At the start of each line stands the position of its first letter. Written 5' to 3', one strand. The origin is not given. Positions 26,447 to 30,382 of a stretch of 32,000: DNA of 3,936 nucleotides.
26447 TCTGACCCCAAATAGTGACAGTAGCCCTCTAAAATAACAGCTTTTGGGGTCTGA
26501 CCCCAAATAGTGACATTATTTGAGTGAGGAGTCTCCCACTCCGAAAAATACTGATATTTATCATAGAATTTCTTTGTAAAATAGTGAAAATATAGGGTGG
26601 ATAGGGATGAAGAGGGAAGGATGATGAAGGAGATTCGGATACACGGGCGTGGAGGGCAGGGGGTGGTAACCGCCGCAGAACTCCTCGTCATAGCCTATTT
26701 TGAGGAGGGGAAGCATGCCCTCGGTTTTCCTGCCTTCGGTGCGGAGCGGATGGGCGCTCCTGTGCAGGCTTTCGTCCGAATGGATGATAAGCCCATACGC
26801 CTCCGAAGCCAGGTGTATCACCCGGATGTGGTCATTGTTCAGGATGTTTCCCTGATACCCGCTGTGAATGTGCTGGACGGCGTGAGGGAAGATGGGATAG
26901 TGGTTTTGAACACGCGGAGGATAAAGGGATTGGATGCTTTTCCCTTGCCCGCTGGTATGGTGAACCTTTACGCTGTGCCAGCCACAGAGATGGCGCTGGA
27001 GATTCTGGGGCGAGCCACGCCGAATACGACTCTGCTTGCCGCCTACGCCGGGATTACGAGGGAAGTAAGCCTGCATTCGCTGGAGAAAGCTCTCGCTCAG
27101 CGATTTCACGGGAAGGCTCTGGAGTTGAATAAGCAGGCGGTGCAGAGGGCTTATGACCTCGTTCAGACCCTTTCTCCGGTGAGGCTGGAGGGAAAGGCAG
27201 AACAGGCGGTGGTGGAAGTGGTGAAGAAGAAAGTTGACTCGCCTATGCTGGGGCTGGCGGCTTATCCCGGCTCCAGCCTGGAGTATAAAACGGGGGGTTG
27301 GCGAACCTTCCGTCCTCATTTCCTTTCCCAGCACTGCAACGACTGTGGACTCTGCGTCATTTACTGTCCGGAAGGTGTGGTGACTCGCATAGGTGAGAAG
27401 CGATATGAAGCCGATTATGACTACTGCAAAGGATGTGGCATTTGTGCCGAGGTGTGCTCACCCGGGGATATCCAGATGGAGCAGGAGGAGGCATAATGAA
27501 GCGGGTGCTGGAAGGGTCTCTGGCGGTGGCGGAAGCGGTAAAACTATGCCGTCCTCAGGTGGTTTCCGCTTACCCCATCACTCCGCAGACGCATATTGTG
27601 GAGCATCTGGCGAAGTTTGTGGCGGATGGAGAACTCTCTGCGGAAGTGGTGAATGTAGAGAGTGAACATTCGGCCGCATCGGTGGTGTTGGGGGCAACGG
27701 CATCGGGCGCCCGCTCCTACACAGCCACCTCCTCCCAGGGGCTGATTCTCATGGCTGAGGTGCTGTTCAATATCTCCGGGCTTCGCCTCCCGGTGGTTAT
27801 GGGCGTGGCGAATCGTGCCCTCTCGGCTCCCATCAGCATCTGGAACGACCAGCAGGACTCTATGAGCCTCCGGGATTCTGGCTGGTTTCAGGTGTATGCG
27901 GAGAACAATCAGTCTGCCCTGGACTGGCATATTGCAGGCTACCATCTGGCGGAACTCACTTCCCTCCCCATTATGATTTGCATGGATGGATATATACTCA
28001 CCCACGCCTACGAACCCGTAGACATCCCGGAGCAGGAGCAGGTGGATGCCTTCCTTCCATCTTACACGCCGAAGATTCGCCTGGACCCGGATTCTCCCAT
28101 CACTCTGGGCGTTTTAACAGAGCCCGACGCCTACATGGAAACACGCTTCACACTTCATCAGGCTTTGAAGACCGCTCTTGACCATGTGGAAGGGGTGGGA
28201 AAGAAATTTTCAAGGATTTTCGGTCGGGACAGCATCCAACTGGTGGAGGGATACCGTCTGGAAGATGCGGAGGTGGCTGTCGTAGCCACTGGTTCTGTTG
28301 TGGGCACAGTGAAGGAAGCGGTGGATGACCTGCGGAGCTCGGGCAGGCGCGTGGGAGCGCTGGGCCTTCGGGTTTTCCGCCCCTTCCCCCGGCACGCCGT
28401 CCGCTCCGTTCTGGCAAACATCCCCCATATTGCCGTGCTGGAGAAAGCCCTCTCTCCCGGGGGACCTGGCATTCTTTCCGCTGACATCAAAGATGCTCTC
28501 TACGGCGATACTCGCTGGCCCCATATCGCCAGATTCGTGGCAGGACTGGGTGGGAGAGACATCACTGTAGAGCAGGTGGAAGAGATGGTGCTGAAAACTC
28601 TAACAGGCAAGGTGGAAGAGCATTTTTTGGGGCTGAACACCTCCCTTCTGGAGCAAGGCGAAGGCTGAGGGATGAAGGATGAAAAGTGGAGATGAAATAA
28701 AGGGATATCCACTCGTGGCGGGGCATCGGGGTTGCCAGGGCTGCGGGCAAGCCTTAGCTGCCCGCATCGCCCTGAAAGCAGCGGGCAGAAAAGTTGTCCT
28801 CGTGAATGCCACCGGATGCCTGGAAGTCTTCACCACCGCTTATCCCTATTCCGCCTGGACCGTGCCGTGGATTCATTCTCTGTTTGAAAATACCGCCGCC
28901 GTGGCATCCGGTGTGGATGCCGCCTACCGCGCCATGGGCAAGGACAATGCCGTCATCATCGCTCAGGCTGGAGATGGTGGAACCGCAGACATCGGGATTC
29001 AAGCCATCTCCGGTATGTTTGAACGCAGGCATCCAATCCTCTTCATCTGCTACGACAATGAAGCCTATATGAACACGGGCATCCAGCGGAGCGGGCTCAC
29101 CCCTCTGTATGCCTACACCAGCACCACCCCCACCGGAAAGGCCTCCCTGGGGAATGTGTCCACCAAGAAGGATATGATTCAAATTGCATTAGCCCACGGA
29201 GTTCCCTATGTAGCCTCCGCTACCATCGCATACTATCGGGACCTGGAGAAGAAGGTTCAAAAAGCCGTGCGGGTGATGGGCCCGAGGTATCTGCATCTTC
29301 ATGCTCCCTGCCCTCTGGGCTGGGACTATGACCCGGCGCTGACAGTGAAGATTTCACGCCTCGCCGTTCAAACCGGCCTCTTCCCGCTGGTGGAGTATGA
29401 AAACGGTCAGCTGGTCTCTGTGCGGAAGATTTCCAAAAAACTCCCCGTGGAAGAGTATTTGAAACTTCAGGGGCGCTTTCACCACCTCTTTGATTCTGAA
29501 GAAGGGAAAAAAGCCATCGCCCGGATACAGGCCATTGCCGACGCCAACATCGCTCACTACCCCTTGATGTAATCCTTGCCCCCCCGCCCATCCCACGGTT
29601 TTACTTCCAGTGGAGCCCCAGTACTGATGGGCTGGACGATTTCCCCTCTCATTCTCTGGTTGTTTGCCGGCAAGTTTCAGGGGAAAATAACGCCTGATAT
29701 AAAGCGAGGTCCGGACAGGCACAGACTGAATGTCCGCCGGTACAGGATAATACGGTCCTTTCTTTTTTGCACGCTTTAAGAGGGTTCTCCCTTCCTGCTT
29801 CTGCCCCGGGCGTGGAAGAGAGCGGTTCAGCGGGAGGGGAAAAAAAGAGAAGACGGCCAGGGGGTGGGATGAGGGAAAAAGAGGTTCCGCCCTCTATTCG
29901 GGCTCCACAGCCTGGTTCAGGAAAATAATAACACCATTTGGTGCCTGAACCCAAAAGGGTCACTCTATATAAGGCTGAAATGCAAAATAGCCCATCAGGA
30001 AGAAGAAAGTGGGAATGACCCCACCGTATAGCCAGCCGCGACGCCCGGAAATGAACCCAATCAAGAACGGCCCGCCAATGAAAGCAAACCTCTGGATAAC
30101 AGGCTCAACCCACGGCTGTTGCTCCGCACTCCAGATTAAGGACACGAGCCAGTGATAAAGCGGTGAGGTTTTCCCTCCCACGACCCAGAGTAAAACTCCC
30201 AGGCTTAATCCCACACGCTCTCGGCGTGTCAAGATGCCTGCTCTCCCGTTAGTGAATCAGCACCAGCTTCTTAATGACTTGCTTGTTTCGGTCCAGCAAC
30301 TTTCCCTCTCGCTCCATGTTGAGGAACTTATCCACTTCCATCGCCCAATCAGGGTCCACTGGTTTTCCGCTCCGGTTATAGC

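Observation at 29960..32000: Candidate undescribed envelope system: CxC/CxxC-dense protein, then leaderless pilin-like protein, then 3-TM mini-protein (operon runs off the window)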

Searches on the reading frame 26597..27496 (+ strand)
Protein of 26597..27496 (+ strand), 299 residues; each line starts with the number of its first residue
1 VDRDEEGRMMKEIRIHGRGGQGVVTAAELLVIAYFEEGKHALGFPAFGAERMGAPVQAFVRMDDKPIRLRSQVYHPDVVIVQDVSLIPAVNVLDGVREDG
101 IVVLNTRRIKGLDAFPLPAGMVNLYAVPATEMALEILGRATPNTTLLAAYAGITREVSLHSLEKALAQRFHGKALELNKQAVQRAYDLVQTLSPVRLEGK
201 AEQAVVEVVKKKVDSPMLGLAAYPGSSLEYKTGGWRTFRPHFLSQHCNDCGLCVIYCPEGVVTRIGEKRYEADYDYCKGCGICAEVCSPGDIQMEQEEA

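Call 10: search_protein_families(library=pfam, proteins=[window:26597-27496:+], max_evalue=0.001)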
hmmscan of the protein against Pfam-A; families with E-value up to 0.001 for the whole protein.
window:26597-27496:+ (299 aa): 10 families
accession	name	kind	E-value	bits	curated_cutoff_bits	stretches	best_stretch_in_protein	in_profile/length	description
PF01558.24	POR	-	1.7e-39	136.2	27.4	1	19-187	1-173/173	Pyruvate ferredoxin/flavodoxin oxidoreductase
PF00037.32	Fer4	-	3.8e-08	33.2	21.1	1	273-287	4-18/24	4Fe-4S binding domain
PF12837.12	Fer4_6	-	1.9e-07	31.2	25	1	247-261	9-23/24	4Fe-4S binding domain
PF12797.12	Fer4_2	-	5.6e-07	29.5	24.5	0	240-259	3-22/22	4Fe-4S binding domain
PF14697.11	Fer4_21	-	1.5e-06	28.7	35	1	245-293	6-58/59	4Fe-4S dicluster domain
PF12838.12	Fer4_7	-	2e-06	28.6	27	1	246-288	1-49/52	4Fe-4S dicluster domain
PF13237.11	Fer4_10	-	1.2e-05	25.6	25.5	1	244-287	6-52/53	4Fe-4S dicluster domain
PF13183.11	Fer4_8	-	2.8e-05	25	27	0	244-261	51-68/68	4Fe-4S dicluster domain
PF13187.11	Fer4_9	-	0.00012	22.4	27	1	246-288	1-48/52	4Fe-4S dicluster domain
PF13534.11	Fer4_17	-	0.00041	21.3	22.2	0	245-261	44-60/61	4Fe-4S dicluster domain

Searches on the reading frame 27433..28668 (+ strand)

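Call 10: search_protein_families(library=pfam, proteins=[window:27433-28668:+], max_evalue=0.001)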
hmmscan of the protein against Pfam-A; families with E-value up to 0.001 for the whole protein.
window:27433-28668:+ (411 aa): 3 families
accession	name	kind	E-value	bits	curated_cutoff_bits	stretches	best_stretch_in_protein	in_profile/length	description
PF01855.24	POR_N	-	3.3e-70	236.9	27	1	35-254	2-228/231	Pyruvate flavodoxin/ferredoxin oxidoreductase, thiamine diP-bdg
PF17147.9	PFOR_II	-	2.8e-28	98.7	27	1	279-382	1-102/102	Pyruvate:ferredoxin oxidoreductase core domain II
PF02780.25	Transketolase_C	-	2.7e-06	27.7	25.9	1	277-346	8-77/124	Transketolase, C-terminal domain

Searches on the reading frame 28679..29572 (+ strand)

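Call 10: search_protein_families(library=pfam, proteins=[window:28679-29572:+], max_evalue=0.001)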
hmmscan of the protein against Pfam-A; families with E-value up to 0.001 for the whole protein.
window:28679-29572:+ (297 aa): 1 family
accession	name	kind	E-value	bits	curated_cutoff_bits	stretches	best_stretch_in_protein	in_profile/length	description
PF02775.26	TPP_enzyme_C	-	8.3e-22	78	21.9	1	45-206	2-150/151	Thiamine pyrophosphate enzyme, C-terminal TPP binding domain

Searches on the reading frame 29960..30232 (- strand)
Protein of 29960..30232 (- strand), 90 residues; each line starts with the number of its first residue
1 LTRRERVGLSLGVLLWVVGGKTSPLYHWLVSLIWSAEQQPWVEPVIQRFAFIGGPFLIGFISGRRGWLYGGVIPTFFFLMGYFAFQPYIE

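Call 7: search_protein_families(library=pfam, proteins=[window:29960-30232:-], max_evalue=1)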
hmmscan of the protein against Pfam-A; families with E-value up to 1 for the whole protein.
window:29960-30232:- (90 aa): 2 families
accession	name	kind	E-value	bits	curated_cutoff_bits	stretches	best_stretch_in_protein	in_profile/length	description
PF12670.12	DUF3792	-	0.026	15.1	31.3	1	33-80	31-78/115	Protein of unknown function (DUF3792)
PF09769.14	ApoO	-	0.12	12.7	31.4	1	32-85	55-107/131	Apolipoprotein O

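Call 38: search_protein_families(library=ncbifam, proteins=[window:29960-30232:-], max_evalue=0.1)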
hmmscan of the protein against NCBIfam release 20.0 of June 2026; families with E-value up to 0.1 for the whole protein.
window:29960-30232:- (90 aa): 1 family
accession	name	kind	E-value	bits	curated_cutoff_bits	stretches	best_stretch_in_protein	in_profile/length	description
TIGR04086.1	TIGR04086_membr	hypoth_equivalog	0.041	14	30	1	41-81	37-77/115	TIGR04086 family membrane protein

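Call 101: find_encoding_contigs(protein=window:29963-30232:-, flank=10000)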
Protein seq(90 aa) (90 aa): no gene with exactly this product is on record in the collection.
